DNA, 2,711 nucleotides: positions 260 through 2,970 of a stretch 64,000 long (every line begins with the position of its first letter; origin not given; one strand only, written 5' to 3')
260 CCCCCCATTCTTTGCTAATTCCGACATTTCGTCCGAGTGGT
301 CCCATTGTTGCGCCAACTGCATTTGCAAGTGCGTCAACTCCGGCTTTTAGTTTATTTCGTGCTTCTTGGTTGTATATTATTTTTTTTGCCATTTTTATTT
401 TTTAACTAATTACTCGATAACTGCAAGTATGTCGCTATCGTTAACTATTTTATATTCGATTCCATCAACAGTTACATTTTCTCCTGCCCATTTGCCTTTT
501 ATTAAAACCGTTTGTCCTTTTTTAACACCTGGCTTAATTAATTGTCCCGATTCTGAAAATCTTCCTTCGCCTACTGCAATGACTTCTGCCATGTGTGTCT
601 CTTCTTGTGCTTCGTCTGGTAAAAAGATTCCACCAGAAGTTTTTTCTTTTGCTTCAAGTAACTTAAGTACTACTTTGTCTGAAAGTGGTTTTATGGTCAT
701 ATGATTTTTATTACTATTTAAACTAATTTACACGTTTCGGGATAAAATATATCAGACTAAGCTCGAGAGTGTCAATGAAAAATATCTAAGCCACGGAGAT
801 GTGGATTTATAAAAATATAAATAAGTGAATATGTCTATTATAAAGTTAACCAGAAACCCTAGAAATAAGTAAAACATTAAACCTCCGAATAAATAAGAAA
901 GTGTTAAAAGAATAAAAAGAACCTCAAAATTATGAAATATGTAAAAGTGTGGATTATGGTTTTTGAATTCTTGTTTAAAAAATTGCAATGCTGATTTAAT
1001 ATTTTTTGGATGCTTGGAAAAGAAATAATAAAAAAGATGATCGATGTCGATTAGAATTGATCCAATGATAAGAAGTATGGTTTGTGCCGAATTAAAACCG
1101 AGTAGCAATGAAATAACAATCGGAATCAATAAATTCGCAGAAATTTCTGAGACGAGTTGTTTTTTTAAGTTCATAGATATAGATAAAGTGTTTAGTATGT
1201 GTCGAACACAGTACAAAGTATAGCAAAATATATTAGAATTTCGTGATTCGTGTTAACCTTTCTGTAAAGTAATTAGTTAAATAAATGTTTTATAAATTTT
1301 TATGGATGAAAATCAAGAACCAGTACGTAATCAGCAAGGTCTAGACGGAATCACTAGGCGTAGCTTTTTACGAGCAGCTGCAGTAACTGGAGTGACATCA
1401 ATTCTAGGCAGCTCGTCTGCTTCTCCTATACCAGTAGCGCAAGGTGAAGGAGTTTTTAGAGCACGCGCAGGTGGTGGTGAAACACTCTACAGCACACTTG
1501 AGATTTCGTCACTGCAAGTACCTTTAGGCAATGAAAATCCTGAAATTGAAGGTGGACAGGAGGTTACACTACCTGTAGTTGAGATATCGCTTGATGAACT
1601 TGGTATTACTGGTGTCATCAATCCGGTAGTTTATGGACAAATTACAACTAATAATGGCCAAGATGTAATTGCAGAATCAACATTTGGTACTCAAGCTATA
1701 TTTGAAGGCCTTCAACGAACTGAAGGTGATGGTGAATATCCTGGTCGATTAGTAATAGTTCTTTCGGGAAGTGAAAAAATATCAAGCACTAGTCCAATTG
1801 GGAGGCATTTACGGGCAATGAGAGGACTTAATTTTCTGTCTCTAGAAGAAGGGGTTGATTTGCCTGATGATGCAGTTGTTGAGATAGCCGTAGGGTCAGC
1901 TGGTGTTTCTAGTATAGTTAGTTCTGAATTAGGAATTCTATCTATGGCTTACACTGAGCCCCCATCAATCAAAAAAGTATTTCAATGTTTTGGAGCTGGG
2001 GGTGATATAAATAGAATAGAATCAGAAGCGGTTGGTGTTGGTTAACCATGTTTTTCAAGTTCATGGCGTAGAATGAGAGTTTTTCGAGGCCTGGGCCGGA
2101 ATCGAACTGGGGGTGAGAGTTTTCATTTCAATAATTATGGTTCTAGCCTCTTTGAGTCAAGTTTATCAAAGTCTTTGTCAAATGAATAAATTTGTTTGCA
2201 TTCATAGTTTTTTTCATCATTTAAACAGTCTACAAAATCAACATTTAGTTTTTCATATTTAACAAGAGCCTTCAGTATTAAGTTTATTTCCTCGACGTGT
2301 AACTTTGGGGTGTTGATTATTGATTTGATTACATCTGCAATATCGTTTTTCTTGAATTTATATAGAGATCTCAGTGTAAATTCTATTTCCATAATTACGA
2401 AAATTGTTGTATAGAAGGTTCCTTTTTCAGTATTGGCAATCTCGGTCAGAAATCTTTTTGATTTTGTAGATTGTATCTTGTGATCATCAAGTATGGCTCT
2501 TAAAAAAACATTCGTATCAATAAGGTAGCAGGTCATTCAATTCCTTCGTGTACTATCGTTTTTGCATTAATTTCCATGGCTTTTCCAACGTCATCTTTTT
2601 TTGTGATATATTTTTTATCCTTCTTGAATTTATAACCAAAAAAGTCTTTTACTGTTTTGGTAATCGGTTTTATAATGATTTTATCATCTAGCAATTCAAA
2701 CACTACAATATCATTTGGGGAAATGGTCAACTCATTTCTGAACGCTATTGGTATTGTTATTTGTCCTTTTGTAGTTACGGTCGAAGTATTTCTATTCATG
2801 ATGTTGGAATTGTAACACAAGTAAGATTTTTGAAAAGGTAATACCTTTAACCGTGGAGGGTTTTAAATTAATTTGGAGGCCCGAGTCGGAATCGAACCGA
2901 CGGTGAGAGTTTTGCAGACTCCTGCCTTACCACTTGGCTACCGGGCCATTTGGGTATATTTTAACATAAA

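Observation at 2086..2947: Minimal integrated cassette: tRNA-Cys, operator, vapBC toxin-antitoxin pair, then a degenerate tRNA 3'-half direct repeat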

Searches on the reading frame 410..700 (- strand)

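Call 7: search_protein_families(library=pfam, proteins=[window:410-700:-], max_evalue=0.01)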
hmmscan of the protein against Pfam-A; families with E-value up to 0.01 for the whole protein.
window:410-700:- (96 aa): 1 family
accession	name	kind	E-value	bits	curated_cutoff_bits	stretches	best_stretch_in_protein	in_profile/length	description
PF00166.26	Cpn10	-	6.2e-27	93.9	21.1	1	3-95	2-93/93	Chaperonin 10 Kd subunit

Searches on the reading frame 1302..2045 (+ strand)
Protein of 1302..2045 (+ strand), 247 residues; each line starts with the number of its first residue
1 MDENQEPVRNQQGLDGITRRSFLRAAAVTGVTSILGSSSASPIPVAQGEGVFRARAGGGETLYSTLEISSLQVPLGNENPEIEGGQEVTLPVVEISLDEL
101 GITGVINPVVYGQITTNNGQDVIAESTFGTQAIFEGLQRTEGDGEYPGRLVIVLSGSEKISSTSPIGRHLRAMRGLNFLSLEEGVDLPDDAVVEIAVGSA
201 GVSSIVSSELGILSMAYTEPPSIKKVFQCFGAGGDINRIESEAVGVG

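Call 7: search_protein_families(library=pfam, proteins=[window:1302-2045:+], max_evalue=0.01)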
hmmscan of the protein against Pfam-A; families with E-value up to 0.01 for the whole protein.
window:1302-2045:+ (247 aa): 1 family
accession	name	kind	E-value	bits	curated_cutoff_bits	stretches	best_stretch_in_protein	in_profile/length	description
PF10518.14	TAT_signal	-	0.0014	18.9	22.7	1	17-35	2-20/21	TAT (twin-arginine translocation) pathway signal sequence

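Call 32: find_homologous_proteins(query=window:1302-2045:+)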
Query window:1302-2045:+ (247 aa): 1 proteins with E <= 0.001 among 2079 candidates.
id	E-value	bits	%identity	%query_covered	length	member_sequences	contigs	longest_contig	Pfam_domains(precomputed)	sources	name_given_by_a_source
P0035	4.2e-150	516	100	100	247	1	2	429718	-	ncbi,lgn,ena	-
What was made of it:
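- Tried and rejected: None in 5.8 G clustered proteins (call 32).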

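Call 47: search_protein_representatives(protein=window:1302-2045:+)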
Query: 247 residues. Proteins with E-value up to 0.001 (for the whole library): 3; up to 1e-10: 1; up to 1e-30: 1. The best 3 are listed.
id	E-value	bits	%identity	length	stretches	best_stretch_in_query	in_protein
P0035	1.3e-150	515.9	100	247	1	1-247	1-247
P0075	2.7e-07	47.0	29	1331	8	144-210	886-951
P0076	1.6e-06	44.5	41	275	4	37-74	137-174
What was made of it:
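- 1302..2045 (+): Lineage-specific ORF with a twin-arginine signal (247 aa), convergent with vapC. It lies outside the repeat-bounded segment but, like the fragment, is absent from all relatives. No convincing homologue among 5.8 G clustered proteins (call 32) or 1.84 G representatives (call 47; two weak repeat-like hits only).
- Tried and rejected: Only two weak repeat-like hits in 1.84 G representatives (call 47).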

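Call 70: search_protein_families(library=ncbifam, proteins=[window:1302-2045:+], max_evalue=0.01)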
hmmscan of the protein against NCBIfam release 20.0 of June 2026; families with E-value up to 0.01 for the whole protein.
window:1302-2045:+ (247 aa): 1 family
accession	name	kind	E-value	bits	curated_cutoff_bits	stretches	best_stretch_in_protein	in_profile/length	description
TIGR01409.1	TAT_signal_seq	domain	0.00083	19.6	16.7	1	17-37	1-21/29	twin-arginine translocation signal domain-containing protein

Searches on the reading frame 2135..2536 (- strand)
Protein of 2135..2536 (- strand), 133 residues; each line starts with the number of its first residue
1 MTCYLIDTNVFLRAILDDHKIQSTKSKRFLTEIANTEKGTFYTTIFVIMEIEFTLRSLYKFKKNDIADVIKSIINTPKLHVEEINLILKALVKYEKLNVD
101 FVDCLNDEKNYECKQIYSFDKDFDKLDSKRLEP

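Call 7: search_protein_families(library=pfam, proteins=[window:2135-2536:-], max_evalue=0.01)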
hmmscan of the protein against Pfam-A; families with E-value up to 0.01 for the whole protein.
window:2135-2536:- (133 aa): 4 families
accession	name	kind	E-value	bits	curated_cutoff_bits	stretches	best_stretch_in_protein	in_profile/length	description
PF01850.27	PIN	-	1.8e-07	32.2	23.6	1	4-127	1-118/120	PIN domain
PF13470.12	PIN_3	-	0.00058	21.1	27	1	4-75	2-72/115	PIN domain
PF20458.3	DUF6711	-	0.0055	17.5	27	0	72-124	57-113/134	Family of unknown function (DUF6711)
PF01698.23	SAM_LFY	-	0.0091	16.4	25.2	0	38-76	13-51/80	Floricaula / Leafy protein SAM domain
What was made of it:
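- Checked: vapC at 2536->2135 (133 aa; Pfam PIN 1.8e-7, call 7).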

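Call 18: find_homologous_proteins(query=window:2135-2536:-)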
Query window:2135-2536:- (133 aa): 34 proteins with E <= 0.001 among 63 candidates.
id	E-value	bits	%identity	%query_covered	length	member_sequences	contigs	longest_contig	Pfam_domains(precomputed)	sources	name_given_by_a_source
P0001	2.4e-79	281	100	100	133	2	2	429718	PF01850.28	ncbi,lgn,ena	-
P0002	1.2e-33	134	56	100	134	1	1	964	PF01850.28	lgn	-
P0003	1.2e-19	89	40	98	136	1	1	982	PF01850.28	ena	-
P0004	3.1e-19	87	38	98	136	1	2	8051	PF01850.28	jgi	-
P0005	9.6e-19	86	37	98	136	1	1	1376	PF01850.28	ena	-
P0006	2.0e-18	85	37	98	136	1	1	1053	PF01850.28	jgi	jgi:predicted nucleic-acid-binding protein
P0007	2.1e-18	85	37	98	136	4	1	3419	PF01850.28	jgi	jgi:predicted nucleic-acid-binding protein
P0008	2.2e-18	84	37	98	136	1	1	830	PF01850.28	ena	-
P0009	5.3e-18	83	37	95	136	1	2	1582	PF01850.28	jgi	jgi:predicted nucleic-acid-binding protein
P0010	9.6e-18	82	37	98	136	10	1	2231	PF01850.28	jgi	jgi:predicted nucleic-acid-binding protein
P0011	1.0e-17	82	40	93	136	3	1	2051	PF01850.28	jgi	-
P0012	1.5e-17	82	42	94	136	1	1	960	PF01850.28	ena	-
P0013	2.2e-17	81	41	94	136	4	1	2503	PF01850.28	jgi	jgi:predicted nucleic-acid-binding protein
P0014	2.0e-16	78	41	94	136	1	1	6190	PF01850.28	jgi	-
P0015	1.9e-15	75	37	95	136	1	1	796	PF01850.28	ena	-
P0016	1.9e-15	75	37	95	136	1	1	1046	PF01850.28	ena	-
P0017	2.6e-15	75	37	95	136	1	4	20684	PF01850.28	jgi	jgi:predicted nucleic-acid-binding protein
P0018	1.2e-14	72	34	94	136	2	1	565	PF01850.28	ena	-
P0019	4.2e-14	71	35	97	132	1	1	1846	PF01850.28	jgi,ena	-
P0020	1.6e-13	69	39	96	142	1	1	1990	PF01850.28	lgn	-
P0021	2.2e-13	68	39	96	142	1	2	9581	PF01850.28,PF13470.13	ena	-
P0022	1.0e-11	63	37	98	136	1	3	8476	PF01850.28,PF13470.13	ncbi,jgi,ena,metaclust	metaclust:\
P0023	1.5e-11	62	37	98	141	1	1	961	PF01850.28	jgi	-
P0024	3.0e-11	61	37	98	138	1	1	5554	PF01850.28,PF13470.13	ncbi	-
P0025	3.7e-11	61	39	98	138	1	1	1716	PF01850.28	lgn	-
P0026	3.8e-10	58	33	99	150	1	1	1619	PF01850.28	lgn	-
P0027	5.7e-10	57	33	94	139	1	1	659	PF01850.28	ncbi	-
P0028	6.7e-10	57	33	94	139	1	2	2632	PF01850.28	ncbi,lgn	-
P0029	8.4e-10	57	35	94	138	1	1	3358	PF01850.28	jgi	jgi:predicted nucleic acid-binding protein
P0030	1.1e-9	56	32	98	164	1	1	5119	PF01850.28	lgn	-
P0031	5.4e-9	54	31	94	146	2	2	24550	PF01850.28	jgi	-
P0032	4.8e-8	51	33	93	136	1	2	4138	PF01850.28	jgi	jgi:predicted nucleic acid-binding protein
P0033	2.0e-7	49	31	94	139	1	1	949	PF01850.28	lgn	-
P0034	5.8e-7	48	30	94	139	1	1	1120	PF01850.28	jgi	-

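Call 20: find_encoding_contigs(protein=P0001, flank=6000, max_places=6)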
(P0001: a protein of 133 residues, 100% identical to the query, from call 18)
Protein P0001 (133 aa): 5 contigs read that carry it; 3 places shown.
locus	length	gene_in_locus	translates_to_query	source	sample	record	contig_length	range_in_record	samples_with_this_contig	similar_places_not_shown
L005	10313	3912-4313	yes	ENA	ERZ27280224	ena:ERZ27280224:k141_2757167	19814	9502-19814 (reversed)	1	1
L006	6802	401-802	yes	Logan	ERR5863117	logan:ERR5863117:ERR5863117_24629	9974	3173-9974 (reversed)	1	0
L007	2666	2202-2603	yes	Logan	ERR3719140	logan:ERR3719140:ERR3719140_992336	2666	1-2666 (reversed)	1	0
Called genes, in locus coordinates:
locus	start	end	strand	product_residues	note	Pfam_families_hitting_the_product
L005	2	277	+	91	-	?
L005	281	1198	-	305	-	PF01040:UbiA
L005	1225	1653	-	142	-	-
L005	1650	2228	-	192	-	-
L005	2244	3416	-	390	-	PF08308:PEGA (weak), PF08239:SH3_3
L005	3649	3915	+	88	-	PF04014:MazE_antitoxin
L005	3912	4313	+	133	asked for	PF01850:PIN (weak)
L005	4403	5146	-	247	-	-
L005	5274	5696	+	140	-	-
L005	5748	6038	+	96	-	PF00166:Cpn10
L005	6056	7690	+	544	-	PF00118:Cpn60_TCP1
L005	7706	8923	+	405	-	PF07676:PD40 (faint)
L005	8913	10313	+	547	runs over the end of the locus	PF12666:PrgI (weak), PF13620:CarboxypepD_reg (weak)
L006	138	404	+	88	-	PF04014:MazE_antitoxin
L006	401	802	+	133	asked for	PF01850:PIN (weak)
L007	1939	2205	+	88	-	PF04014:MazE_antitoxin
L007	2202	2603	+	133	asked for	PF01850:PIN (weak)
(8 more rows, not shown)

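Call 21: find_encoding_contigs(protein=P0002, flank=6000, max_places=6)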
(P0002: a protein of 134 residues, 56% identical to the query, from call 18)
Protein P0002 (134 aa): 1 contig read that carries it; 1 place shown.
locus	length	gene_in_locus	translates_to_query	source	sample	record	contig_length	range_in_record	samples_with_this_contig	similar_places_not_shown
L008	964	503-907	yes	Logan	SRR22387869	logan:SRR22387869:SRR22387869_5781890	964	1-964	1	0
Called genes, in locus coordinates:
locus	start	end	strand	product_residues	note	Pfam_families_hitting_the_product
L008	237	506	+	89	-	PF04014:MazE_antitoxin, PF15937:PrlF_antitoxin (weak)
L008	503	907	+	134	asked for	PF01850:PIN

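Call 70: search_protein_families(library=ncbifam, proteins=[window:2135-2536:-], max_evalue=0.01)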
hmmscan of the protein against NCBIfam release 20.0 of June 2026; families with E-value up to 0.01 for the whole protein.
window:2135-2536:- (133 aa): 0 families

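Call 73: find_encoding_contigs(protein=P0017, flank=4000, max_places=4)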
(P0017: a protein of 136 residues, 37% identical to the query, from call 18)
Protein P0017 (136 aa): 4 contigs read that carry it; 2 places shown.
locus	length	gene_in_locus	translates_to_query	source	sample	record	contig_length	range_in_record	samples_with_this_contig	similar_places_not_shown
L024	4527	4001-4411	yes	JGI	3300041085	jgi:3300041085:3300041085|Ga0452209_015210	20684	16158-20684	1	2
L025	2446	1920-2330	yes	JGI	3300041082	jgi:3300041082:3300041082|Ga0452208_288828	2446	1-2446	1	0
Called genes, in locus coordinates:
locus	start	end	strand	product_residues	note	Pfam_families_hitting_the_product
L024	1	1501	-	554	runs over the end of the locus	PF00989:PAS (weak), PF13426:PAS_9 (weak), PF00989:PAS, PF13426:PAS_9, PF00989:PAS, PF13426:PAS_9, PF08447:PAS_3, PF00196:GerE, +6 more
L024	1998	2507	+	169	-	-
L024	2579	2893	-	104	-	PF07238:PilZ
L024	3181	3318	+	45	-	-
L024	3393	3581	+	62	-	-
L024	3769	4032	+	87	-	PF04014:MazE_antitoxin (weak)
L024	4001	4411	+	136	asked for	PF01850:PIN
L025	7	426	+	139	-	-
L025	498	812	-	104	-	PF07238:PilZ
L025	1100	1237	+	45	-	-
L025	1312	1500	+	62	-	-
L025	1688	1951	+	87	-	PF04014:MazE_antitoxin (weak)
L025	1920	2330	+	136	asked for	PF01850:PIN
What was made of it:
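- Tried and rejected: A 37% homologue lies in an unrelated bacterial context (call 73).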

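Call 75: search_solved_structures(query=window:2135-2536:-, max_evalue=1)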
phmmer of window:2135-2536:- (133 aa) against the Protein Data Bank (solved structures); distinct sequences matched with E-value up to 1: 4.
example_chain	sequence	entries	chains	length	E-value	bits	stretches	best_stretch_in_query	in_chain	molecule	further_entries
7pnt_4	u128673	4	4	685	0.2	15.1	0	29-97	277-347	Pentatricopeptide repeat domain-containing protein 3, mitochondrial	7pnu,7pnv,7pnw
4ude_A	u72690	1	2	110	0.23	14.9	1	37-101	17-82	GINLFY PROTEIN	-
7jh5_A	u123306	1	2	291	0.73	13.3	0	69-104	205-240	Co-LOCKR: de novo designed protein switch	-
8a22_Ba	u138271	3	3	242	0.9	13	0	52-94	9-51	bS1m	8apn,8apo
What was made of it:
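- Closest known: Type II VapBC toxin-antitoxin modules. Different: No NCBIfam model or PDB sequence hit for the toxin (calls 70, 75).
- Tried and rejected: Nothing significant (call 75).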

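Call 92: list_cluster_members(proteins=[P0001, P0035])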
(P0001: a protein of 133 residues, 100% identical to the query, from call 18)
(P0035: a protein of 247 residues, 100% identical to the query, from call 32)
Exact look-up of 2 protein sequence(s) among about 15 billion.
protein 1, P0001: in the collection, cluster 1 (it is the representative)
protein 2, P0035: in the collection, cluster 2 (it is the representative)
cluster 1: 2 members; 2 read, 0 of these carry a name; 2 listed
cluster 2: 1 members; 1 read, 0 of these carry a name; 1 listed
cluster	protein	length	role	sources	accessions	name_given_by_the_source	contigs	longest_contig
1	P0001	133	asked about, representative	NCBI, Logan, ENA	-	-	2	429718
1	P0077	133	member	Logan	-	-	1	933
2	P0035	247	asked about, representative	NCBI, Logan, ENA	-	-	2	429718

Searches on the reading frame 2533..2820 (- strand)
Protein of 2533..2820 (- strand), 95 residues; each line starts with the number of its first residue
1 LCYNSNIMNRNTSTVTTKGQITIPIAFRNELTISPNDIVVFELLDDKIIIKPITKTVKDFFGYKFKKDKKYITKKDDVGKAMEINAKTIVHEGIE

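Call 7: search_protein_families(library=pfam, proteins=[window:2533-2820:-], max_evalue=0.01)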
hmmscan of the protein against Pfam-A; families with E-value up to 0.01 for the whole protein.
window:2533-2820:- (95 aa): 2 families
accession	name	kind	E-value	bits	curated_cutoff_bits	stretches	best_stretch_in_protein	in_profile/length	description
PF04014.23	MazE_antitoxin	-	1.2e-10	41.6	24.7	1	13-55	2-45/48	Antidote-toxin recognition MazE, bacterial antitoxin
PF15937.10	PrlF_antitoxin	-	0.00013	22.5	32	1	13-49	2-39/99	prlF antitoxin for toxin YhaV_toxin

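Call 70: search_protein_families(library=ncbifam, proteins=[window:2533-2799:-], max_evalue=0.01)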
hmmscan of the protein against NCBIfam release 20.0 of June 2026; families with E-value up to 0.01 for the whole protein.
window:2533-2799:- (88 aa): 3 families
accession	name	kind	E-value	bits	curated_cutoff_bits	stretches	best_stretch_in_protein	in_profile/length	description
TIGR01439.1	lp_hng_hel_AbrB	domain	6.4e-12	45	28.3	1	5-46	1-43/44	transcriptional regulator, AbrB family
NF007429.0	PRK09974.1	equivalog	1.1e-05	25.3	125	1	4-52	13-62/114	type II toxin-antitoxin system PrlF family antitoxin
NF006352.0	PRK08577.1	equivalog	0.0021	18.1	140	1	7-51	8-54/136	hypothetical protein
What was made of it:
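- Checked: vapB at 2799->2533 (88 aa; Pfam MazE_antitoxin/AbrB 1.2e-10, call 7; TIGR01439 AbrB 6.4e-12, call 70).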
